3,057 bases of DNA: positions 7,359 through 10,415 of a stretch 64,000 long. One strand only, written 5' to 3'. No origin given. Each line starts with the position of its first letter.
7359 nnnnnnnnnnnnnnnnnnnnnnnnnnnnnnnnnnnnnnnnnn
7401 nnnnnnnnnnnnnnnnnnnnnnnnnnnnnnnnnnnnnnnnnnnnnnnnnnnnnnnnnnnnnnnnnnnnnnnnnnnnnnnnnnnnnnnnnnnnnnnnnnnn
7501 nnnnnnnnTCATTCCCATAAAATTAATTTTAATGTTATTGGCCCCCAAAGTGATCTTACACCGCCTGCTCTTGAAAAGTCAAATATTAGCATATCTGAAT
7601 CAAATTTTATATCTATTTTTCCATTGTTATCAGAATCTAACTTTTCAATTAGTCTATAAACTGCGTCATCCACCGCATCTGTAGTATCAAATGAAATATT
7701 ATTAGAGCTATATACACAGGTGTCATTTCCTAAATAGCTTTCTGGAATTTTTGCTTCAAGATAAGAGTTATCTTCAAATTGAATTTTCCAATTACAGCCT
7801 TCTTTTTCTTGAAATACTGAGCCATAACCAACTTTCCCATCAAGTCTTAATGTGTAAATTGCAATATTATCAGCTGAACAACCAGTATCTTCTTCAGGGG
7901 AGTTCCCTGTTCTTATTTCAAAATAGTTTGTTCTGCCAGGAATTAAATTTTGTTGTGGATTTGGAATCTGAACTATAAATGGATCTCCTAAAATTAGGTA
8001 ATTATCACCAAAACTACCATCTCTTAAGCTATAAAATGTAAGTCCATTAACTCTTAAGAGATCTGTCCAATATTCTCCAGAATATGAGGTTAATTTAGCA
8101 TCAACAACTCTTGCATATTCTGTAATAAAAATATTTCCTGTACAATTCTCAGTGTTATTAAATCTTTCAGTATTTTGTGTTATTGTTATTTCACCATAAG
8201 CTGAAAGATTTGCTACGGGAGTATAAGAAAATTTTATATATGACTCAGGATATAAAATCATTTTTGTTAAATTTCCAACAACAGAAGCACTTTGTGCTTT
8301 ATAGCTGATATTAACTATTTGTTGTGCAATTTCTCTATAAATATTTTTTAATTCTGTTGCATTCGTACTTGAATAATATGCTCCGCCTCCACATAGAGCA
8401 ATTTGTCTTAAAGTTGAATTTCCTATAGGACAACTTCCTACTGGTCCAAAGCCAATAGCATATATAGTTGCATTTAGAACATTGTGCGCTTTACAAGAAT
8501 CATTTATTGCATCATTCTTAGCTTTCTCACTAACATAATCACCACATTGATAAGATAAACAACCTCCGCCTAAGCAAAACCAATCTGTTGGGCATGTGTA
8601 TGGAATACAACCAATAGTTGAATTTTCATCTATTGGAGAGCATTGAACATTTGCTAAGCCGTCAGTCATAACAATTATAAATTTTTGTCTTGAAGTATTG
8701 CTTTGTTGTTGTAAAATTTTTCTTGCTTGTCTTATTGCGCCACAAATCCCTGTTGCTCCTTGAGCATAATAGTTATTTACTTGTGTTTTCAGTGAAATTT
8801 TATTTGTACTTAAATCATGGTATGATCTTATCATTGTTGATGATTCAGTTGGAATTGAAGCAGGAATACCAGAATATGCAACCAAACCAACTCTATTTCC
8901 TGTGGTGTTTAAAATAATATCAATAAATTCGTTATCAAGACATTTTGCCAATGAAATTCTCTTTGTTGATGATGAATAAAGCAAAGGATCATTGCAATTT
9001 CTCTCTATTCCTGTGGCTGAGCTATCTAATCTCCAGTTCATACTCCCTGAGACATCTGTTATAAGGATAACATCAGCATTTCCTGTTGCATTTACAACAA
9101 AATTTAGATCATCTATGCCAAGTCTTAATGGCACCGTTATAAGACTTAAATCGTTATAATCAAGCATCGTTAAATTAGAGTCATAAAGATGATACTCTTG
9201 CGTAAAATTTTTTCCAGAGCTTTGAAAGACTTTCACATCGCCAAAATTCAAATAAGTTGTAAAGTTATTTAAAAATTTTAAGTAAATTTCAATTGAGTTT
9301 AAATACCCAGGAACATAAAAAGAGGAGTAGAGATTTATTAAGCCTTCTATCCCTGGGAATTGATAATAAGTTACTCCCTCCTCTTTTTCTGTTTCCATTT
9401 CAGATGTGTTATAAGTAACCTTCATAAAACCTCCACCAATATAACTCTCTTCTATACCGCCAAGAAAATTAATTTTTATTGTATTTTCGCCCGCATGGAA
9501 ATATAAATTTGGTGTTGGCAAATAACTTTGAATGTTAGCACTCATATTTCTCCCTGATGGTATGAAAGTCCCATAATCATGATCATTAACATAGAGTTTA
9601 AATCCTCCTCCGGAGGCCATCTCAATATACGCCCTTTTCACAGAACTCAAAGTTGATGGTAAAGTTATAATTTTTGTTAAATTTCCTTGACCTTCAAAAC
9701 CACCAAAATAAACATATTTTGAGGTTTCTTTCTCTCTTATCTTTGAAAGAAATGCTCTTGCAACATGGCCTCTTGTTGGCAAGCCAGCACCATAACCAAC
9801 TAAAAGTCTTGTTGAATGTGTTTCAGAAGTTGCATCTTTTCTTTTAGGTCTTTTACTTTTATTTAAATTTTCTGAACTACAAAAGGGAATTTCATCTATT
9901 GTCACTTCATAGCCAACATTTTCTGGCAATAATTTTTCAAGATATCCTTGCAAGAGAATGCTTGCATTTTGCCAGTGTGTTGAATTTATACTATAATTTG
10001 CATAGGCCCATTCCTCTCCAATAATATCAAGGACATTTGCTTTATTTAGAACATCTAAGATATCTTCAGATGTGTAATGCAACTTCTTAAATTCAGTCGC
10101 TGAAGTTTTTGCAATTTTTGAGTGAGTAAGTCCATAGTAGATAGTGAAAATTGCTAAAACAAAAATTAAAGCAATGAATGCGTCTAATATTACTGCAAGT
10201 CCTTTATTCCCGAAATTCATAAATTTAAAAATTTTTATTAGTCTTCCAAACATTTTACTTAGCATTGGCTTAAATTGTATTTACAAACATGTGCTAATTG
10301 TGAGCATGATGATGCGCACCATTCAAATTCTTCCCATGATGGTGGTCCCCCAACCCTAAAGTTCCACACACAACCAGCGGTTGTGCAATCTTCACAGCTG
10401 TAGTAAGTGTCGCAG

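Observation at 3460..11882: Six-gene translationally coupled operon: four pilin-like proteins carrying adhesin domains, plus a cytoplasmic Mre11-like nuclease and a membrane protein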

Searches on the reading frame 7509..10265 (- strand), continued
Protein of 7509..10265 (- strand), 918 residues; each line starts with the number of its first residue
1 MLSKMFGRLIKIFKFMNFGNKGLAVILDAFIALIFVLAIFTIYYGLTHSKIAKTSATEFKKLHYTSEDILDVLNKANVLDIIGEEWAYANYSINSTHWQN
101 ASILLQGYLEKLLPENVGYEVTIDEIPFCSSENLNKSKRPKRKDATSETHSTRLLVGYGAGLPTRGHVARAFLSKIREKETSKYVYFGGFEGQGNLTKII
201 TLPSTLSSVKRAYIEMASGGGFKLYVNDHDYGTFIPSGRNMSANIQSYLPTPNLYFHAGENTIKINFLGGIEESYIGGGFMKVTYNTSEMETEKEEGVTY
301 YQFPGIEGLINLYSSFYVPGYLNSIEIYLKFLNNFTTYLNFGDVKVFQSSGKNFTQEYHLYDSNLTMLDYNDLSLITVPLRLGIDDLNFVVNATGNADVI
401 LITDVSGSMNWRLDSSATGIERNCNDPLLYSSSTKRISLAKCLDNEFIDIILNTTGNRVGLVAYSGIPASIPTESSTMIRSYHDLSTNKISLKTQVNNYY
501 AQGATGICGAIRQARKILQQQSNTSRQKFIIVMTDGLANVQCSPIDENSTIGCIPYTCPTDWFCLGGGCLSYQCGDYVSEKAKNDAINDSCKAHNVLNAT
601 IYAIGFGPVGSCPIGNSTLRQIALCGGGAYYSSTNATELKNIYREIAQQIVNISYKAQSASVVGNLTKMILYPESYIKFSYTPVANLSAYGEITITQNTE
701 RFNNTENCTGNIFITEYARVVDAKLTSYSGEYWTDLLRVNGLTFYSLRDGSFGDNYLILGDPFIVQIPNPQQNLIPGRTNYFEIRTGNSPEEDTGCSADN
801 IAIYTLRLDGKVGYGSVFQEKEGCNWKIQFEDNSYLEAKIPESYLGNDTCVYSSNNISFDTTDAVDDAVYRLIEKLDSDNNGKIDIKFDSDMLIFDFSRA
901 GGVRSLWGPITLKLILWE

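Call 45: fold_search(model_id=the predicted structure, library=pdb)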
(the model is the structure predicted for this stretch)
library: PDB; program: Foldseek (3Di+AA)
matches with E <= 10: 1281; with E <= 0.001: 312
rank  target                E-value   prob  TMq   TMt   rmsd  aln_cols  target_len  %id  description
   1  7ba2_B                2.3e-12  1.00  0.21  0.42  14.1       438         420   15  D319A mutant of the PilB minor pilin from Streptococcus sanguinis (released 2021-04-28)
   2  7b7p_A                1.6e-11  1.00  0.21  0.43  17.5       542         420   13  PilB minor pilin from Streptococcus sanguinis (released 2021-04-28)
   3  6fpy_A                2.2e-11  1.00  0.18  0.27  24.7       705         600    9  Inter-alpha-inhibitor heavy chain 1, wild type (released 2019-02-27)
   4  7ba2_A                2.5e-11  1.00  0.20  0.43  13.7       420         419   16  D319A mutant of the PilB minor pilin from Streptococcus sanguinis (released 2021-04-28)
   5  7w6b                  2.7e-10  1.00  0.21  0.24  13.2       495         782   12  Crystal Structure of PitA from pilus islet-2 of Streptococcus oralis (released 2022-06-01)
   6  6m48_B                5.7e-10  1.00  0.21  0.24  24.4       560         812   12  Crystal structure of pilus adhesin, SpaC from Lactobacillus rhamnosus GG - P21212 form (released 2020-07-29)
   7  6tnj                  9.3e-10  1.00  0.20  0.58   8.9       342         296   18  Crystal structure of the vWF domain of the type V pili tip protein Mfa5 from Porphyromonas gingivalis (released 2020-12-02)
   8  6m48_A                1.3e-09  1.00  0.21  0.24  25.0       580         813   11  Crystal structure of pilus adhesin, SpaC from Lactobacillus rhamnosus GG - P21212 form (released 2020-07-29)
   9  6m3y                  1.6e-09  1.00  0.21  0.23  14.6       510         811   10  Crystal structure of pilus adhesin, SpaC from Lactobacillus rhamnosus GG - open conformation (released 2020-07-29)
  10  6to1                  2.1e-09  1.00  0.21  0.32  14.1       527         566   14  Crystal structure of three N-terminal domains of the type V pili tip protein Mfa5 from Porphyromonas gingivalis (released 2020-12-02)
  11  4fx5                  4.0e-09  1.00  0.16  0.33  17.9       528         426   11  von Willebrand factor type A from Catenulispora acidiphila (released 2012-07-18)
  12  2ww8                  6.9e-08  1.00  0.19  0.22  24.2       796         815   12  Structure of the pilus adhesin (RrgA) from Streptococcus pneumoniae (released 2010-01-19)
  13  3vi3_D                1.4e-07  1.00  0.17  0.33  16.1       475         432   10  Crystal structure of alpha5beta1 integrin headpiece (ligand-free form) (released 2012-02-22)
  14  9pd4_E                1.5e-07  1.00  0.17  0.43   4.7       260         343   12  NER dual incision complex - DuIM (released 2026-02-18)
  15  9c4f_I                1.6e-07  1.00  0.17  0.76   3.3       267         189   17  Infectious B19V capsid (released 2024-10-16)
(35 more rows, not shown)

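Call 51: search_protein_families(library=pfam, proteins=[L008:10646-11695:+, L008:11692-13248:+, L008:13250-14149:+, L008:14151-15146:+, L008:8601-9254:+, L046:8681-9139:+, L046:9130-9519:+, L046:9501-10016:+, L046:12715-13665:+, L046:18460-18918:+], max_evalue=0.05)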
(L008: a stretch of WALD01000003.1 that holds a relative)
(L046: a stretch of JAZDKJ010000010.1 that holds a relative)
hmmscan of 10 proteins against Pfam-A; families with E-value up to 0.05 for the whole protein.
L008:10646-11695:+ (349 aa): 1 family
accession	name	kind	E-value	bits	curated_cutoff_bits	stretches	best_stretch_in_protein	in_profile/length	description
PF09987.14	DUF2226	-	5.8e-06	26.4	22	1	53-220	16-162/252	Uncharacterized protein conserved in archaea (DUF2226)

L008:11692-13248:+ (518 aa): 4 families
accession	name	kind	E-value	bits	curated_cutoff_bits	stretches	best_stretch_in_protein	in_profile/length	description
PF00437.27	T2SSE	-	1.5e-34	119.7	24.9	1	209-386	100-266/370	Type II/IV secretion system protein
PF05729.18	NACHT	-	0.0092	16.3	26.7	0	87-169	45-124/167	NACHT domain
PF01580.24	FtsK_SpoIIIE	-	0.027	14.3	24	0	254-272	40-58/221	FtsK/SpoIIIE family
PF16796.11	Microtub_bd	-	0.039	14.3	27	0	231-268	68-106/155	Microtubule binding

L008:13250-14149:+ (299 aa): 3 families
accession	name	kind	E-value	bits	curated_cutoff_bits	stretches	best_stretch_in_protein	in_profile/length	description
PF00482.28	T2SSF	-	3.3e-18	66.3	25.2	1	127-252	2-124/125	Type II secretion system (T2SS), protein F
PF00298.24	Ribosomal_L11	-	0.00037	21.3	21.4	1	192-252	6-69/69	Ribosomal protein L11, RNA binding domain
PF02632.19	BioY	-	0.019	15.3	25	1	61-144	26-104/140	BioY family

L008:14151-15146:+ (331 aa): 1 family
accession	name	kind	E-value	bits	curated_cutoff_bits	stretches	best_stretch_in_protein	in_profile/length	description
PF00482.28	T2SSF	-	3.2e-21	76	25.2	1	103-227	2-123/125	Type II secretion system (T2SS), protein F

L008:8601-9254:+ (217 aa): 1 family
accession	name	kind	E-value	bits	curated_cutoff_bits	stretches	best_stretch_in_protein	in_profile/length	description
PF21827.1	New_glue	-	0.019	15.2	31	1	30-73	25-62/94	New glue protein family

L046:8681-9139:+ (152 aa): 2 families
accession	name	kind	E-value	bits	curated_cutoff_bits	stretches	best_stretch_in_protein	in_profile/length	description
PF15634.11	Tox-ART-HYE1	-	0.0058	16.4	25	1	46-144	161-257/282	HYE1 signature containing ADP-ribosyltransferase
PF04021.17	Class_IIIsignal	-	0.013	15.9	23.7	1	14-39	2-27/27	Class III signal peptide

L046:9130-9519:+ (129 aa): 1 family
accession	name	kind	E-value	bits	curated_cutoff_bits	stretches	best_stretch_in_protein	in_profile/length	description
PF23928.1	DUF7266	-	0.01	16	27.6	1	17-107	20-112/145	Family of unknown function (DUF7266)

L046:9501-10016:+ (171 aa): 0 families

L046:12715-13665:+ (316 aa): 2 families
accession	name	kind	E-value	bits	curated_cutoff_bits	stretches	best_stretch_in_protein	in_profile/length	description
PF24985.1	DUF7775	-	0.013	16.4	25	1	60-119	63-122/140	Domain of unknown function (DUF7775)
PF21613.2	Pesticin_RB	-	0.016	15.7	27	1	63-132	64-133/136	Pesticin, receptor binding domain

L046:18460-18918:+ (152 aa): 0 families

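Call 74: search_protein_families(library=ncbifam, proteins=[L008:10646-11695:+, L008:11692-13248:+, L008:13250-14149:+, L008:14151-15146:+, L046:18460-18918:+, L046:8681-9139:+], max_evalue=0.01)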
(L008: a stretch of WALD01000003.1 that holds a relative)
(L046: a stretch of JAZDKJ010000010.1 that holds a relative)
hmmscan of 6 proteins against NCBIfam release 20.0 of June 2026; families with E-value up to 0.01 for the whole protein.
L008:10646-11695:+ (349 aa): 0 families

L008:11692-13248:+ (518 aa): 19 families
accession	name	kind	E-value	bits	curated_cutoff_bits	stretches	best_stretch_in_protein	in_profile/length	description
NF058587.1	archaellum_moto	equivalog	2.7e-87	293.7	550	1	91-497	113-518/527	archaellum flagellar ATPase motor FlaI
TIGR03819.1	heli_sec_ATPase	hypoth_equivalog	4e-54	184.1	373.15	1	95-374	22-298/340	TadA family conjugal transfer-associated ATPase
NF053672.1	bindosome_BasE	exception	3.9e-43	148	1000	1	17-499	38-510/512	bindosome assembly system ATPase subunit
TIGR02788.1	VirB11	equivalog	1.1e-42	146.1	249.95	2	241-374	132-263/308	P-type DNA transfer ATPase VirB11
TIGR02782.1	TrbB_P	equivalog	2.3e-36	125.6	304.55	1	127-376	13-255/303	P-type conjugative transfer ATPase TrbB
NF010475.0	PRK13900.1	equivalog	9.5e-32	110.4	389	2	238-373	145-279/333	type IV secretion system ATPase VirB11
NF010469.0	PRK13894.1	subfamily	7.5e-30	104.4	508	1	128-374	27-265/320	conjugal transfer ATPase TrbB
NF010407.0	PRK13833.1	subfamily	3.2e-25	89.2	499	1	128-375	22-261/323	conjugal transfer protein TrbB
NF010425.0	PRK13851.1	equivalog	8.1e-21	74.2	461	1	240-373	149-280/344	type IV secretion system protein VirB11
NF041000.1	ATPase_ComGA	equivalog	2.6e-19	69.3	300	1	254-376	129-245/267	competence type IV pilus ATPase ComGA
NF007755.0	PRK10436.1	equivalog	5.2e-15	55.1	617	1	255-394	221-351/465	type II secretion system protein GspE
TIGR02538.1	type_IV_pilB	equivalog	2.9e-14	52.6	675.65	1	256-382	319-436/564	type IV-A pilus assembly ATPase PilB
TIGR01420.1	pilT_fam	subfamily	1.6e-13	50.6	319.1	1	256-374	125-240/343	PilT/PilU family type 4a pilus ATPase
TIGR02533.1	type_II_gspE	equivalog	1.7e-11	43.5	630.25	1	256-376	246-359/486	type II secretion system ATPase GspE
NF053534.1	T4PilAsmATPsTfpB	equivalog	8.7e-11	40.9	850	1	254-392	337-466/584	type IV pilus assembly ATPase TfpB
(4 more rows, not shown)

L008:13250-14149:+ (299 aa): 1 family
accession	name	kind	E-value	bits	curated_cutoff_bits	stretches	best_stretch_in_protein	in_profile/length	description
NF004704.2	PRK06041.1-2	equivalog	2.3e-07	29.9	550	1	50-295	8-249/555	archaellar assembly protein ArlJ/FlaJ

L008:14151-15146:+ (331 aa): 2 families
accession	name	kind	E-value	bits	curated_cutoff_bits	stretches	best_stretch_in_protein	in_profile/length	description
TIGR02120.1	GspF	equivalog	3e-05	23.5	424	1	105-249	71-207/401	type II secretion system inner membrane protein GspF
NF004705.1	PRK06041.1-3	equivalog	0.0002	20.5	400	1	23-326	175-463/465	archaellar assembly protein ArlJ/FlaJ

L046:18460-18918:+ (152 aa): 0 families

L046:8681-9139:+ (152 aa): 0 families

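Call 75: search_solved_structures(query=L008:11692-13248:+, max_evalue=1e-10)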
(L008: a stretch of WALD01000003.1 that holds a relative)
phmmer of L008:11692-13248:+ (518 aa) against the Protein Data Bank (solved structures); distinct sequences matched with E-value up to 1e-10: 10.
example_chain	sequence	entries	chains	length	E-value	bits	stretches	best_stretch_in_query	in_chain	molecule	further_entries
2oap_1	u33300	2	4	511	1.3e-71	245.2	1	15-501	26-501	Type II secretion system protein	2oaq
4ii7_A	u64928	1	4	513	8.3e-57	196.4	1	81-507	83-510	FlaI ATPase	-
4ihq_A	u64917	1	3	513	4.8e-56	193.9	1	81-507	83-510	FlaI ATPase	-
8rkd_E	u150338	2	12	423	3.8e-51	177.7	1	106-375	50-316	Pilus assembly ATPase CpaF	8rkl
8rjf_A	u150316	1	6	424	3.8e-51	177.7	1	106-375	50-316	Pilus assembly ATPase CpaF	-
9e24_A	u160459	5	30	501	5.8e-51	177.1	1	105-375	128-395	CpaF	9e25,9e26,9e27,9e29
6bge_A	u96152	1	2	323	1.3e-21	80.2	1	189-376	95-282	VirB11-like protein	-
1g6o_A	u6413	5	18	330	1.4e-21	80.2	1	189-376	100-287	CAG-ALPHA | virB11 homolog | Cag-alfa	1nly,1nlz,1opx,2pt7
2gza_A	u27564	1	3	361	9.5e-17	64.3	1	131-374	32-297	Type IV secretion system protein VirB11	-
2eyu_A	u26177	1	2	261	5.2e-11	45.3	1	256-383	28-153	twitching motility protein PilT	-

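Call 78: find_homologous_proteins(query=L082:15689-17230:+, max_evalue=1e-20)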
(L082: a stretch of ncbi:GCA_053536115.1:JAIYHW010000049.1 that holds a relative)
Query L082:15689-17230:+ (513 aa): 7947 proteins with E <= 1e-20 among 8000 candidates; the best 120 are listed.
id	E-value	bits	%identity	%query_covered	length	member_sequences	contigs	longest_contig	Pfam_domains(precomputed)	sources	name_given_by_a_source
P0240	0.0e+0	1136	100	100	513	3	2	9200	PF00437.27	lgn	-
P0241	0.0e+0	1017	89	98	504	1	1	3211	PF00437.27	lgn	-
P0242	7.6e-296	1000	86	100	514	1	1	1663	PF00437.27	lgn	-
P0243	1.6e-294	995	87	98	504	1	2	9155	PF00437.27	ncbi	-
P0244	2.1e-266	903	78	97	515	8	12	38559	PF00437.27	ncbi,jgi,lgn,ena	-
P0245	1.0e-264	897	79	96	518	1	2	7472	PF00437.27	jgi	jgi:flagellar protein FlaI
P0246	5.9e-264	895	78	97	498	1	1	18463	PF00437.27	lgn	-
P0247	5.0e-263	891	78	96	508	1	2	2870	PF00437.27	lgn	-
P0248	3.1e-261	886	74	97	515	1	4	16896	PF00437.27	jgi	-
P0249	1.9e-257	873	72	100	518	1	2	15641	PF00437.27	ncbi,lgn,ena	-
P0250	3.1e-257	872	75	98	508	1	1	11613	PF00437.27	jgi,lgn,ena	-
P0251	4.7e-255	865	74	97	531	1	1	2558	PF00437.27,PF27713.1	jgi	jgi:flagellar protein FlaI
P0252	2.3e-254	863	75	98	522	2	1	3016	PF00437.27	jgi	-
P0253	5.1e-253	858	71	100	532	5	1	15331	PF00437.27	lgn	-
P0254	6.9e-253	858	72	100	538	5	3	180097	PF00437.27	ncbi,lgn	-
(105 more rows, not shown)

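Call 79: find_encoding_contigs(protein=P0241, flank=10000, max_places=4)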
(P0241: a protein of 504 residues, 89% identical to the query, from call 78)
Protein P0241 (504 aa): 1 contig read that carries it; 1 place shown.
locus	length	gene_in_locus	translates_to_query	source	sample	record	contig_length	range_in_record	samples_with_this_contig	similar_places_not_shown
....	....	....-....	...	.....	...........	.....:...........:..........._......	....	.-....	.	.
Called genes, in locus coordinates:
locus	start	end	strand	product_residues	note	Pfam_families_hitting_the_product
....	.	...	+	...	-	?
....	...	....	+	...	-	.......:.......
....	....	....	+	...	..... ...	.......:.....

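Call 80: find_encoding_contigs(protein=P0243, flank=10000, max_places=4)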
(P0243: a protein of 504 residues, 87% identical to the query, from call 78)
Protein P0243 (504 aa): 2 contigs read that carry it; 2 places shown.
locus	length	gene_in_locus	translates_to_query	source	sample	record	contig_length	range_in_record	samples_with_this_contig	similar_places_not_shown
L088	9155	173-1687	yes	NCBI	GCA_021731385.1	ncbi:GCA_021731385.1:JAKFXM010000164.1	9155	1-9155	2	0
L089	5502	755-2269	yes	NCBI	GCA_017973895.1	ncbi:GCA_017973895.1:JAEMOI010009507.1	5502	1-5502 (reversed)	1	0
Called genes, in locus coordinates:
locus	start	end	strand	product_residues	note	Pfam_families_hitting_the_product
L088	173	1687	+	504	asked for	PF00437:T2SSE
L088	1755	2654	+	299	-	PF00482:T2SSF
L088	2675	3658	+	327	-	PF00482:T2SSF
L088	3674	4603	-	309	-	PF01008:IF-2B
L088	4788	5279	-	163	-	PF03994:DUF350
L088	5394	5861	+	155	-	PF01909:NTP_transf_2, PF18765:Polbeta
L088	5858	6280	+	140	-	PF05168:HEPN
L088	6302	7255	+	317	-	PF02729:OTCace_N, PF00185:OTCace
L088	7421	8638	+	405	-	PF05833:NFACT_N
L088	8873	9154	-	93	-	?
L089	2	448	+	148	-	?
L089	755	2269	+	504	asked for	PF00437:T2SSE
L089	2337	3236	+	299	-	PF00482:T2SSF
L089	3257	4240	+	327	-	PF00482:T2SSF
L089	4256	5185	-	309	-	PF01008:IF-2B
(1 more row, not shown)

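Call 81: find_encoding_contigs(protein=P0242, flank=10000, max_places=4)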
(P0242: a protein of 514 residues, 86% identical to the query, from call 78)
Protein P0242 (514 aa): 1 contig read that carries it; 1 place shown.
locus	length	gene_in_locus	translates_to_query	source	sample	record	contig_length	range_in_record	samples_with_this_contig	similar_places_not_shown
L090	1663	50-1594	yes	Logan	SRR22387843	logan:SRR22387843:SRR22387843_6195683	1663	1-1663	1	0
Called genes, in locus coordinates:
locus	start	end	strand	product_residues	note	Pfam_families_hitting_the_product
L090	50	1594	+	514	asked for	PF00437:T2SSE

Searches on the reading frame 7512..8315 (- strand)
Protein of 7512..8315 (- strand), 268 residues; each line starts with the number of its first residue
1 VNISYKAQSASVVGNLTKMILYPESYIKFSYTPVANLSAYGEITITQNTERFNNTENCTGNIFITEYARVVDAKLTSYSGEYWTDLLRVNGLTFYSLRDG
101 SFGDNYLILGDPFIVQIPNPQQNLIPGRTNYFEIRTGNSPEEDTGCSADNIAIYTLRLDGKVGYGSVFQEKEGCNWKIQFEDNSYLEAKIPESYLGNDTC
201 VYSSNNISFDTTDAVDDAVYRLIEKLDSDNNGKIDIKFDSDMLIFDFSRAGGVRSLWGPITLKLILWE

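Call 72: search_protein_families(library=pfam, proteins=[window:7512-8315:-], max_evalue=10)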
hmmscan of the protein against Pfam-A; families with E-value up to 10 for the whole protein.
seq(268 aa): 2 families
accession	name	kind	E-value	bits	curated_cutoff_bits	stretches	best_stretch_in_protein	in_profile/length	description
PF00036.39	EF-hand_1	-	0.062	13.3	25.4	1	221-236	4-19/29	EF hand domain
PF25578.1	EF-hand_STIM1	-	0.066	13.8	32.2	1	199-243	3-47/80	Stromal interaction molecule 1-like, EF-hand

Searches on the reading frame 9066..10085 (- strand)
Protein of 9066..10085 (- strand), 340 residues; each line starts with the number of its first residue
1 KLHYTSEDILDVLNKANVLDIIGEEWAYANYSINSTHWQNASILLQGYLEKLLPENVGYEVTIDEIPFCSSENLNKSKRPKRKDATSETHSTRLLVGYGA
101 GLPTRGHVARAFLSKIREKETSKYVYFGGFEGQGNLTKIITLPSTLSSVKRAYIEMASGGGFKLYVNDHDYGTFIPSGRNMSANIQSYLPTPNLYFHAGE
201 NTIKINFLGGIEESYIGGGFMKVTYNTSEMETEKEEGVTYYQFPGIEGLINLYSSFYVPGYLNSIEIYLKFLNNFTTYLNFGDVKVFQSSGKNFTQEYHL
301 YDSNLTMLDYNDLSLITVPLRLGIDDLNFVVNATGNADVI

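Call 72: search_protein_families(library=pfam, proteins=[window:9066-10085:-], max_evalue=10)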
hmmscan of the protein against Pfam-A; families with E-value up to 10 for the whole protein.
seq(340 aa): 1 family
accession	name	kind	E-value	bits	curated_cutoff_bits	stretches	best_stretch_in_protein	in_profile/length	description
PF13364.12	BetaGal_ABD2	-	0.092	13.9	23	1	148-205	57-104/112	Beta-galactosidase second all-beta domain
